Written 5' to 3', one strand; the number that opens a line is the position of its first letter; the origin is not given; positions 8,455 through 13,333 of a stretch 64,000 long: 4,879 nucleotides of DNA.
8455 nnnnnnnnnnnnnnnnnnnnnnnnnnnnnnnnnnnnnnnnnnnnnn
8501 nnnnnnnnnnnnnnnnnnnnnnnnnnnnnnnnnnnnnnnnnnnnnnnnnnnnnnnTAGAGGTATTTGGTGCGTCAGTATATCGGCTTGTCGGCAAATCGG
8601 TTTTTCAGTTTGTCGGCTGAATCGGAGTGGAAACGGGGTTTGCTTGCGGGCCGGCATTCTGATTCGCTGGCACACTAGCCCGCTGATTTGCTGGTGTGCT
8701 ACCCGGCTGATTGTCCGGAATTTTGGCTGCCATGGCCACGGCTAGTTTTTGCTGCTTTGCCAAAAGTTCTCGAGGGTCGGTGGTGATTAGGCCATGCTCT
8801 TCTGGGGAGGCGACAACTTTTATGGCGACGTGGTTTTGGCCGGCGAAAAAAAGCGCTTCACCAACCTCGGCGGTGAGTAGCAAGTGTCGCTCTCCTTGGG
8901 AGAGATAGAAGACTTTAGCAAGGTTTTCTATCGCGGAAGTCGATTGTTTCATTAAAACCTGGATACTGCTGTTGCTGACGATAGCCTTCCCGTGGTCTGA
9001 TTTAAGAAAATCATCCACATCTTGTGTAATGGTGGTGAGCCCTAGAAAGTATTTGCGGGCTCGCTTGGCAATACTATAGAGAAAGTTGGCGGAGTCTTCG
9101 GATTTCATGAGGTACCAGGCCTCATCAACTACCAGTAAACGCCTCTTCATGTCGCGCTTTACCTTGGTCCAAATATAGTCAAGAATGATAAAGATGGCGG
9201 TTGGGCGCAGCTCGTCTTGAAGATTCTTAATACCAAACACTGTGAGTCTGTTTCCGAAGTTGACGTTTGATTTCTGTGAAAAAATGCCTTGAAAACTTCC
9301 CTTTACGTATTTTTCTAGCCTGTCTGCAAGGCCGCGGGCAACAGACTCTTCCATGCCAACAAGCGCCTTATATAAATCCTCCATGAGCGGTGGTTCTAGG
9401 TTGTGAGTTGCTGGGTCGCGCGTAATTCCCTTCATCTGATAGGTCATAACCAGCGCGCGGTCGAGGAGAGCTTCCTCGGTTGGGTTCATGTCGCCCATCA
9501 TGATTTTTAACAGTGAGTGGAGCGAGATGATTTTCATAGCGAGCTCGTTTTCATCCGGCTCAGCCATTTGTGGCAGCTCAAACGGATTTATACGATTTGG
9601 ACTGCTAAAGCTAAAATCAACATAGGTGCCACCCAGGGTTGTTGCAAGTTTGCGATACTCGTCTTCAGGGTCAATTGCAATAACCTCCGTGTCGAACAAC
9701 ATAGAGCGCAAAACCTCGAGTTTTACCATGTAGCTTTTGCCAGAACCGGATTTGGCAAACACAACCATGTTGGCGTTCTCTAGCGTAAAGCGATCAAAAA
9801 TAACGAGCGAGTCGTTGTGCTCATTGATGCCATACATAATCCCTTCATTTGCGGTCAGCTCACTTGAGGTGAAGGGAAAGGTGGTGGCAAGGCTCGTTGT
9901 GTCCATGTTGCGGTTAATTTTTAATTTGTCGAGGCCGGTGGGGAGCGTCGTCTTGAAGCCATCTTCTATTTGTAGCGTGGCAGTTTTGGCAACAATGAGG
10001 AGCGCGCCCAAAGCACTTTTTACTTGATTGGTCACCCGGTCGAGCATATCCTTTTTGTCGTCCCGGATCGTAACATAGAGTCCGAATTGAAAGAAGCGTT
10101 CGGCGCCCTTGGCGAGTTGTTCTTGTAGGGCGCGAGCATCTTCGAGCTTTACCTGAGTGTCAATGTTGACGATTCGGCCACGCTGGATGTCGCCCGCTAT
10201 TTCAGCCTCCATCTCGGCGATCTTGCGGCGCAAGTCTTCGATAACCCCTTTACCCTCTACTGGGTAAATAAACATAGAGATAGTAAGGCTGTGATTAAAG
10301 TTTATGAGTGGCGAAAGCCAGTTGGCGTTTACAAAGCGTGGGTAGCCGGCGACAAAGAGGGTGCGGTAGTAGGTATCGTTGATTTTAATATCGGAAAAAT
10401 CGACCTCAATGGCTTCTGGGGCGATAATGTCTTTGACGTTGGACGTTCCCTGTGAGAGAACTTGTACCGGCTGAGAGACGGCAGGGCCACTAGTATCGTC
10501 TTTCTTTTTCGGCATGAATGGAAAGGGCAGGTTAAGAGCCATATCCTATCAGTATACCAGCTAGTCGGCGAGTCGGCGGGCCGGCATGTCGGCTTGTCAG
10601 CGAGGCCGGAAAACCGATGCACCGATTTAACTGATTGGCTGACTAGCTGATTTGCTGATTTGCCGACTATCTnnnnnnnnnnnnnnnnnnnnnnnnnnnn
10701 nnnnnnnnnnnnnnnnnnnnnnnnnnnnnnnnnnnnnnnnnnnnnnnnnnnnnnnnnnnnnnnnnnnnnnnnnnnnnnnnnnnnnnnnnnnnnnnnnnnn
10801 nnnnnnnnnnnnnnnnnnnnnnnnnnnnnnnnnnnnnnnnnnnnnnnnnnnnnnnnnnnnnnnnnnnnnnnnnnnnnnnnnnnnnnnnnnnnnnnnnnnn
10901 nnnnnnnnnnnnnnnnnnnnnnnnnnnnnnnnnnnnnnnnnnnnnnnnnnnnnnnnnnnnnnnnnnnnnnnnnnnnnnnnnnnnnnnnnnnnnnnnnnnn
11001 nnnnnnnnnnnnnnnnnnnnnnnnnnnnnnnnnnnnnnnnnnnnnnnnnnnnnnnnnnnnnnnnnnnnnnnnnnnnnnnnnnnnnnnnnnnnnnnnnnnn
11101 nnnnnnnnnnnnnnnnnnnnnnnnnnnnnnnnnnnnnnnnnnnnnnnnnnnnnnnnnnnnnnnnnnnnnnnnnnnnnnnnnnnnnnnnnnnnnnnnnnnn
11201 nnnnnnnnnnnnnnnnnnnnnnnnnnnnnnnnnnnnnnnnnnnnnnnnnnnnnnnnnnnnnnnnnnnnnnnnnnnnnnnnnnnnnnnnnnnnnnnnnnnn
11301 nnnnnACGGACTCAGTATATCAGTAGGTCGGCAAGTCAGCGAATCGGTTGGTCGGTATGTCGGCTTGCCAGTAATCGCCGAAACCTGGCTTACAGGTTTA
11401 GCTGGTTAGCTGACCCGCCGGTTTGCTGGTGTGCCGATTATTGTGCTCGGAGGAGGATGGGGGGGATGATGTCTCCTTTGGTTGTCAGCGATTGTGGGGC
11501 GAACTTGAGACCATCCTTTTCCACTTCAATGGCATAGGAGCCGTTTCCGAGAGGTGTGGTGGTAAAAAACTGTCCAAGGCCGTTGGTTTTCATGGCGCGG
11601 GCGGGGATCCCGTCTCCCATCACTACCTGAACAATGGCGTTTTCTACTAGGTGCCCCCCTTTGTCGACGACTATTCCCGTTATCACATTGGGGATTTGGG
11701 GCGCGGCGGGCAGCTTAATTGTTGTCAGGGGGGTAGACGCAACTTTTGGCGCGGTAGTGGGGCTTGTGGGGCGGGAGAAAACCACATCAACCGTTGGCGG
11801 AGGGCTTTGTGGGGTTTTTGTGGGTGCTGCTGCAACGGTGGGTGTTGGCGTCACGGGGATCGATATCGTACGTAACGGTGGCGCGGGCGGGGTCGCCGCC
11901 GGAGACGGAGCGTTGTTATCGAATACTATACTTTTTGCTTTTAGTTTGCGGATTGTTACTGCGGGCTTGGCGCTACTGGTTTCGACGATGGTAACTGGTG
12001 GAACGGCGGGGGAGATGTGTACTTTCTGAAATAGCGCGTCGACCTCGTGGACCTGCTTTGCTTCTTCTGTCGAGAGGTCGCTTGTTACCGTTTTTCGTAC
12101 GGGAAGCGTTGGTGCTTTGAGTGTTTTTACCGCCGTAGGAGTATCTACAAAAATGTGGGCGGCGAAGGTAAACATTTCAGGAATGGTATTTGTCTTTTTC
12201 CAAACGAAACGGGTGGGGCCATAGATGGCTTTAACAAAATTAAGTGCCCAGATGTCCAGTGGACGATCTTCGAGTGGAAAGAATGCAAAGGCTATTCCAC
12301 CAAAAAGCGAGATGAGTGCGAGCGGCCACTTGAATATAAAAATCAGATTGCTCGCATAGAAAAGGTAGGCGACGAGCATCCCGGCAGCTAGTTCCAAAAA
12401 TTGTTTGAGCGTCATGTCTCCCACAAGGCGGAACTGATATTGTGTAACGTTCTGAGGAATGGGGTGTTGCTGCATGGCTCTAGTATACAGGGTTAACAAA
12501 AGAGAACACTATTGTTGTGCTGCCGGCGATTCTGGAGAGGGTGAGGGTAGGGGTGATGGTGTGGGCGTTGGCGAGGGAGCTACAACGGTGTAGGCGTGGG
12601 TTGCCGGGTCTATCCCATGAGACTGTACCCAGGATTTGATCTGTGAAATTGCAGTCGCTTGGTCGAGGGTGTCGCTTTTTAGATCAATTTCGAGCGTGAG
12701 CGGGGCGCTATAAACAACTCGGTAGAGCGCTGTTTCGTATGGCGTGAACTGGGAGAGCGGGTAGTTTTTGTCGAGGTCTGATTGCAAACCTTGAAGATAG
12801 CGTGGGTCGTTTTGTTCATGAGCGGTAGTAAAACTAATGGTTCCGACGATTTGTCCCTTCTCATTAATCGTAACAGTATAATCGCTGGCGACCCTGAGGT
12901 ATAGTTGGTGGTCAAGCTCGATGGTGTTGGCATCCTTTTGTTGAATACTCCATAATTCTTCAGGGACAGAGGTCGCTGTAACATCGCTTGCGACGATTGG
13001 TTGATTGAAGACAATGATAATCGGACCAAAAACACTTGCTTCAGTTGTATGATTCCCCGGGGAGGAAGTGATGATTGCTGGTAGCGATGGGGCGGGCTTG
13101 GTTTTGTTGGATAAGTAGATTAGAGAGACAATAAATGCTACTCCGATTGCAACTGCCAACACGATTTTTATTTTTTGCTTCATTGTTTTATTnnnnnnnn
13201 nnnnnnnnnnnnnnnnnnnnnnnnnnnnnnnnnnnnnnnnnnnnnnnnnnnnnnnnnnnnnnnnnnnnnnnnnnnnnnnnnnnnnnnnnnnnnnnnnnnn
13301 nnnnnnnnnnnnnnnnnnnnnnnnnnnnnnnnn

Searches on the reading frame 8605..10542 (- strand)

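Call 10: search_protein_families(library=pfam, proteins=[window:8605-10542:-], max_evalue=0.001)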
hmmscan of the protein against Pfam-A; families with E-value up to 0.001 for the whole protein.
window:8605-10542:- (645 aa): 3 families
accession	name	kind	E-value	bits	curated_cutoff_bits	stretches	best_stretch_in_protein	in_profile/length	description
PF19044.6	P-loop_TraG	-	6.7e-29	101.2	25.8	1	253-558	26-345/413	TraG P-loop domain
PF12846.13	AAA_10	-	1.4e-13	51.1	27.5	1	256-521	21-295/362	AAA-like domain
PF01935.23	DUF87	-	5.3e-06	27.1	23.2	1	260-360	27-116/220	Helicase HerA, central domain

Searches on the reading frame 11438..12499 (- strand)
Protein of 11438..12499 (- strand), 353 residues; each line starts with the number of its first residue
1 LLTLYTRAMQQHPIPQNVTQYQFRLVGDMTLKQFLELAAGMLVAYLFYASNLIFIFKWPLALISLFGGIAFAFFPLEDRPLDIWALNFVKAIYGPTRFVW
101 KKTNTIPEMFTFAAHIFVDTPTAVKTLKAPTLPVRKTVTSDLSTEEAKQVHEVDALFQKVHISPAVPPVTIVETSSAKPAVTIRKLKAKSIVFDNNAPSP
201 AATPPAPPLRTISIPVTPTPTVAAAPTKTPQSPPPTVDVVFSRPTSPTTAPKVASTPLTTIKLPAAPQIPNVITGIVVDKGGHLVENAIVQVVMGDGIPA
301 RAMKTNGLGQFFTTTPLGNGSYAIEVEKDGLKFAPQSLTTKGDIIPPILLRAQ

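Call 10: search_protein_families(library=pfam, proteins=[window:11438-12499:-], max_evalue=0.001)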
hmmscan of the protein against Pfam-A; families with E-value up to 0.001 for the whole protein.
window:11438-12499:- (353 aa): 2 families
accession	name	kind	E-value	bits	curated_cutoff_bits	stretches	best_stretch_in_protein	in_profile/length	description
PF12666.12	PrgI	-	3.9e-06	27.7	27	1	13-92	1-82/91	PrgI family protein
PF13620.12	CarboxypepD_reg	-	1.7e-05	25.5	32.3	1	273-332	2-60/82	Carboxypeptidase regulatory-like domain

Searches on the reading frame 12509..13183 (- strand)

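Call 10: search_protein_families(library=pfam, proteins=[window:12509-13183:-], max_evalue=0.001)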
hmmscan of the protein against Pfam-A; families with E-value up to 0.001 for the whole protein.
window:12509-13183:- (224 aa): 1 family
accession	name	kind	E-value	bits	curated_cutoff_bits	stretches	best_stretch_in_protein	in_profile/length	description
PF13205.12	Big_5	-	3.1e-05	25.1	23.6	1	35-109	5-86/105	Bacterial Ig-like domain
